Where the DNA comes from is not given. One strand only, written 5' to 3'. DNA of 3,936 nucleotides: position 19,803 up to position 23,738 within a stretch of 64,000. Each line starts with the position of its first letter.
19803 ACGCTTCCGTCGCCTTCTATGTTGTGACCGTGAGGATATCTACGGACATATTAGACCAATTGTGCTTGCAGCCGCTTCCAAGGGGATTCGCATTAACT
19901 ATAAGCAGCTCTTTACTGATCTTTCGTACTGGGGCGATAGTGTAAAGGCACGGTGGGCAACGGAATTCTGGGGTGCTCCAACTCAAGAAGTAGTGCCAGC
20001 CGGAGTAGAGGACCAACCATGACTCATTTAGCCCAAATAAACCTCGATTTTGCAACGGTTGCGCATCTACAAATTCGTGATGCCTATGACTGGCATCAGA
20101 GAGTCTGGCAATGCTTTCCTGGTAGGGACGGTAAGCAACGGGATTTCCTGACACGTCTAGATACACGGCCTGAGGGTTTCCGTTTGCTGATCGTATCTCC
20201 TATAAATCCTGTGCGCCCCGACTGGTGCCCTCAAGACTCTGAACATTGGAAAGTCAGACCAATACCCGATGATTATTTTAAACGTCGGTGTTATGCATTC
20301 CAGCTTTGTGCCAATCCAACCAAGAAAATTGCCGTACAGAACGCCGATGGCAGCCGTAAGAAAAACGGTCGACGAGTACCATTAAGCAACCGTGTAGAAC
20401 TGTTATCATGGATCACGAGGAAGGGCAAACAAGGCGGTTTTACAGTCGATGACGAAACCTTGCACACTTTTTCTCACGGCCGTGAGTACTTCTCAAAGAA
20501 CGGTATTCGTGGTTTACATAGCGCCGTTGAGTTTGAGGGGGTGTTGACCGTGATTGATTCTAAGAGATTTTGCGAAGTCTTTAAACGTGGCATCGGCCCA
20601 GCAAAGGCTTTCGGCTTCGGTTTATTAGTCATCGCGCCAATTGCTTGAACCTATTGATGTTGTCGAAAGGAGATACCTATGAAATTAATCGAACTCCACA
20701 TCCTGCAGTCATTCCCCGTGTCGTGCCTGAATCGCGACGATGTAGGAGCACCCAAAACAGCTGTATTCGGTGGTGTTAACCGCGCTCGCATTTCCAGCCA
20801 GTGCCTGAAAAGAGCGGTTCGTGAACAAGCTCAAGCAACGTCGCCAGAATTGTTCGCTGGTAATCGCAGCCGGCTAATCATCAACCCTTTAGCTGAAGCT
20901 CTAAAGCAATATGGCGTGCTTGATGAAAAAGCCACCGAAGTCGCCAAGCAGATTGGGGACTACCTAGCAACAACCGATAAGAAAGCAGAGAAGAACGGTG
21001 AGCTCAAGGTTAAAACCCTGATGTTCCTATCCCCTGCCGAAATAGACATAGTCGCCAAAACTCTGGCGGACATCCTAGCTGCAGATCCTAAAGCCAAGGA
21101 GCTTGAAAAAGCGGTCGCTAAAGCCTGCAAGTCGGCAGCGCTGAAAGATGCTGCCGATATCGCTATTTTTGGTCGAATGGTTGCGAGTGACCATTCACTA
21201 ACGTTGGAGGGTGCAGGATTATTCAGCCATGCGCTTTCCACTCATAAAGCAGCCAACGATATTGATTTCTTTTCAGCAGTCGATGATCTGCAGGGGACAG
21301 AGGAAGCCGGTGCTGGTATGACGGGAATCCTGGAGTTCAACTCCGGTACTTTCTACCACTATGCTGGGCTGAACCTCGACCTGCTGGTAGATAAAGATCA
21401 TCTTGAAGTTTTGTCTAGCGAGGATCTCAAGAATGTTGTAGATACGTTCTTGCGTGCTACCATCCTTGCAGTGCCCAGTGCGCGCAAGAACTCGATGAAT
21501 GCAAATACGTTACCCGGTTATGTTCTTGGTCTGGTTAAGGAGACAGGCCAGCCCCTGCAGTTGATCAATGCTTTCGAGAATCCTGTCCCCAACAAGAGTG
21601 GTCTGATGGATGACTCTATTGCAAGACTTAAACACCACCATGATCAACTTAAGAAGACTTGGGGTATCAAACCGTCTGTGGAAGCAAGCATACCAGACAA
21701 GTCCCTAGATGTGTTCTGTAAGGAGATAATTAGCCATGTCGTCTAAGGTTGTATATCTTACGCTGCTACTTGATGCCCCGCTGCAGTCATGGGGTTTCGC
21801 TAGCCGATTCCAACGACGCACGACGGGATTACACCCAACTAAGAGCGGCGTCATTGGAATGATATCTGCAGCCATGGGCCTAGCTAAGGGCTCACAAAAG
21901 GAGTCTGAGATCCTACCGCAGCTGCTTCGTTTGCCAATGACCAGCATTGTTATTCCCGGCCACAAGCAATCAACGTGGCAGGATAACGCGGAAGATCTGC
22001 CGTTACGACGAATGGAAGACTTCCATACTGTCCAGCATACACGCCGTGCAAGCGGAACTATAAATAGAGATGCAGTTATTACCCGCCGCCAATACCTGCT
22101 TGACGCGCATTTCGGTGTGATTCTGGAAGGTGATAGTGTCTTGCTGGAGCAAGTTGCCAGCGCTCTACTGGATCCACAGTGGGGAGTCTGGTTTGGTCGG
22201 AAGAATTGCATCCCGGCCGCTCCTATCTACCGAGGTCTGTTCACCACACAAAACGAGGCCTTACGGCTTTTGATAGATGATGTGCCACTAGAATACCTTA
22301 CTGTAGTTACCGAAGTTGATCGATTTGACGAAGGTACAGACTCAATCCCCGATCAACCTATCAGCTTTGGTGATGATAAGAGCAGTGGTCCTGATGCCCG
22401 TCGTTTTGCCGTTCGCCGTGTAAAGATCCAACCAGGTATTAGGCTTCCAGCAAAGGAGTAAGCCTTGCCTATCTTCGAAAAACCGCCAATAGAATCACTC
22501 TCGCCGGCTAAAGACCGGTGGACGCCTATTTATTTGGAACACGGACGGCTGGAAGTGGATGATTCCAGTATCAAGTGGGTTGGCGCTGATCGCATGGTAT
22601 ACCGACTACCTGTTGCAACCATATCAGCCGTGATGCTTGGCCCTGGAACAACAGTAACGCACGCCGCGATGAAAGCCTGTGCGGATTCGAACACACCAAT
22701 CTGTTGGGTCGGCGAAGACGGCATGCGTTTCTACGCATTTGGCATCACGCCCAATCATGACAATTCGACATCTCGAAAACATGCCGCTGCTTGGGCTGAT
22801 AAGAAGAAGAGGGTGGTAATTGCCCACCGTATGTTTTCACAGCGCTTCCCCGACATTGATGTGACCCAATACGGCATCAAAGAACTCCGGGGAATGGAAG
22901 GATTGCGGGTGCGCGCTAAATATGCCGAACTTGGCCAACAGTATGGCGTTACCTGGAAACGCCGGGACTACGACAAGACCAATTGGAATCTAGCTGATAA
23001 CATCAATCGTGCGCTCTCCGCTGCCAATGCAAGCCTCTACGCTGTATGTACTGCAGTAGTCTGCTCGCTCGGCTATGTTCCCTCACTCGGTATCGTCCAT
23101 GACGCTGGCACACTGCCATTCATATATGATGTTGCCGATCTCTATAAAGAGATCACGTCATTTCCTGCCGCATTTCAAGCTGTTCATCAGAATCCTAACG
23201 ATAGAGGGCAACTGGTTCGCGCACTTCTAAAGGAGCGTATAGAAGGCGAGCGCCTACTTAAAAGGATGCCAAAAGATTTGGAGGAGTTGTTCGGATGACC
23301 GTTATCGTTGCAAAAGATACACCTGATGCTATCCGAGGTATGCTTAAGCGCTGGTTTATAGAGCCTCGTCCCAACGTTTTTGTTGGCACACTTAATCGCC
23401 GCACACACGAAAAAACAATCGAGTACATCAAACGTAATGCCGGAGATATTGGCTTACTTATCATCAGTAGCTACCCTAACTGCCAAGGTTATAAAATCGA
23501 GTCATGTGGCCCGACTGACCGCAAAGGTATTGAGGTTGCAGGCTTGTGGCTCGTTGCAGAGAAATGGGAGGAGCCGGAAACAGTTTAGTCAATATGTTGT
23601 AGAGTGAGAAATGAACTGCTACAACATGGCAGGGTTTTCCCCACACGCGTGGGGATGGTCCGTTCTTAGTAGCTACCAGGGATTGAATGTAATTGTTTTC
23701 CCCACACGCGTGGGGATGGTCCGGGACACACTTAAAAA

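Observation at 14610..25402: Type I-E CRISPR-Cas locus plus a methyltransferase on a 10.7-kb segment bracketed by a perfect 27-bp inverted hairpin repeat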

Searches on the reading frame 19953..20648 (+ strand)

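Call 8: search_protein_families(library=pfam, proteins=[window:19953-20648:+])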
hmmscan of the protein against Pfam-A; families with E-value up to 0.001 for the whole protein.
window:19953-20648:+ (231 aa): 1 family
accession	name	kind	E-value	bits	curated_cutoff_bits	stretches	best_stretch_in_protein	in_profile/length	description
PF08798.16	CRISPR_assoc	-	1.1e-41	143.9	25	1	25-229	2-223/223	CRISPR associated protein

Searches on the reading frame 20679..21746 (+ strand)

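Call 8: search_protein_families(library=pfam, proteins=[window:20679-21746:+])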
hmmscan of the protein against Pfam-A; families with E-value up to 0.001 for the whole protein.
window:20679-21746:+ (355 aa): 2 families
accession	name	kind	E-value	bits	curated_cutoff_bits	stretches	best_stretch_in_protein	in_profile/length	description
PF09344.15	Cas_CT1975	-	1.2e-98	331.4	26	1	4-335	1-330/361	CT1975-like protein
PF05107.17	Cas_Cas7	-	0.00097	19.2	33.2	0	35-269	34-198/249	CRISPR-associated protein Cas7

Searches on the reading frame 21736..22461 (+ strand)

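Call 8: search_protein_families(library=pfam, proteins=[window:21736-22461:+])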
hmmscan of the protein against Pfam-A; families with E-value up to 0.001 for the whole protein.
window:21736-22461:+ (241 aa): 1 family
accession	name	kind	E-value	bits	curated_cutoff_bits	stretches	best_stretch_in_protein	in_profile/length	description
PF09704.15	Cas_Cas5d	-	1.2e-34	120.6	23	1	7-229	1-216/217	CRISPR-associated protein (Cas_Cas5)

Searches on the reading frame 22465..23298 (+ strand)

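Call 8: search_protein_families(library=pfam, proteins=[window:22465-23298:+])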
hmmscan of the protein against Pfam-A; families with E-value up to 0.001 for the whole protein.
window:22465-23298:+ (277 aa): 1 family
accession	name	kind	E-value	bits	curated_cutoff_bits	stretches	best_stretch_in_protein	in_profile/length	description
PF01867.21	Cas_Cas1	-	2.5e-14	53.6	22.3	2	26-126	6-107/283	CRISPR associated protein Cas1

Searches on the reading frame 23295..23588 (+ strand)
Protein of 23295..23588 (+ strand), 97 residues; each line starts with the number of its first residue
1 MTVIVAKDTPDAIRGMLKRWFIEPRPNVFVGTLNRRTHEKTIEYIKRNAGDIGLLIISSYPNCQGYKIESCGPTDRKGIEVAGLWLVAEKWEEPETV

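Call 8: search_protein_families(library=pfam, proteins=[window:23295-23588:+])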
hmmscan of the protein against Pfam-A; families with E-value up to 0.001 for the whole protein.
window:23295-23588:+ (97 aa): 1 family
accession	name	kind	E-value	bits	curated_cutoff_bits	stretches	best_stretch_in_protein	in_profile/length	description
PF09707.15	Cas_Cas2CT1978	-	1.5e-21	76.7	24.7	1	1-86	1-86/86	CRISPR-associated protein (Cas_Cas2CT1978)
